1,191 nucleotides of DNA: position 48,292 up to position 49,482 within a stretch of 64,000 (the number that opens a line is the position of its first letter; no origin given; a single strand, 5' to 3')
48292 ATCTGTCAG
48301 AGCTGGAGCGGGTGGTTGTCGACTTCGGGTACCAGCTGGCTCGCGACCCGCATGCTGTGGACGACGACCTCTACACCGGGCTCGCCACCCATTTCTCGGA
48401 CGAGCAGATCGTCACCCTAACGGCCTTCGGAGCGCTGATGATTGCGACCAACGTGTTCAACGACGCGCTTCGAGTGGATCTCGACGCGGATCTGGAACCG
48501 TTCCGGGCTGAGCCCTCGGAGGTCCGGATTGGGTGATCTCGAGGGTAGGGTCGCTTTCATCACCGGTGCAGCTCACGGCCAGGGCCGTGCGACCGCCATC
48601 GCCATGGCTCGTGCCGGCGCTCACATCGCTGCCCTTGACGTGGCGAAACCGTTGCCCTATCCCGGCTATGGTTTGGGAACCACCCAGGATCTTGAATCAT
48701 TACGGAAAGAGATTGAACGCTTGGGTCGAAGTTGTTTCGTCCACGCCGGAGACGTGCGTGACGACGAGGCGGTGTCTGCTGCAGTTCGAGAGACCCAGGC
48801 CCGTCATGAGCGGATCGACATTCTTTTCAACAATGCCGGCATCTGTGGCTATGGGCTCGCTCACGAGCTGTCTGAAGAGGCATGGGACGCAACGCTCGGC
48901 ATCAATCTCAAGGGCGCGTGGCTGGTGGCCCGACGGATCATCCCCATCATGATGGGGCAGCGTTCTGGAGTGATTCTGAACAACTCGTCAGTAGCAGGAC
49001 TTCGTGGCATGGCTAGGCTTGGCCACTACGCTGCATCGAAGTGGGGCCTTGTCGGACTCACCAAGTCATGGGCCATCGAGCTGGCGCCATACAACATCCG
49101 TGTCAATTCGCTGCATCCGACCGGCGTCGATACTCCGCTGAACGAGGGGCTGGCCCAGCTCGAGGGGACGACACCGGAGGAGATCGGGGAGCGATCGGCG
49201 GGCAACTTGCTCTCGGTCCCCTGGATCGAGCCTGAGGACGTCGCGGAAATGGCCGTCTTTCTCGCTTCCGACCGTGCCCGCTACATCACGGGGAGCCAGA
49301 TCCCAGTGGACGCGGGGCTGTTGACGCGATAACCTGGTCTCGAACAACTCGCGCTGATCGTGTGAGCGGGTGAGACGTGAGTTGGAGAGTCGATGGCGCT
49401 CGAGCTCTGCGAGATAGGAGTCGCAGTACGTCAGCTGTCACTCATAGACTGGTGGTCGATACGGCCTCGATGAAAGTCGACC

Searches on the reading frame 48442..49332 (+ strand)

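Call 21: search_protein_families(library=pfam, proteins=[window:48442-49332:+], max_evalue=0.00001)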
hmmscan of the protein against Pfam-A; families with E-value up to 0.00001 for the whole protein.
window:48442-49332:+ (296 aa): 3 families
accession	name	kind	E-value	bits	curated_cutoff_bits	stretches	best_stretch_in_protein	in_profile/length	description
PF13561.12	adh_short_C2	-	1.3e-54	185.7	27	1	42-293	1-235/236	Enoyl-(Acyl carrier protein) reductase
PF00106.31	adh_short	-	1.7e-49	168.4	26.6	1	37-237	2-190/195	short chain dehydrogenase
PF08659.16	KR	-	1.5e-13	51.5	22.6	1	39-199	4-152/180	KR domain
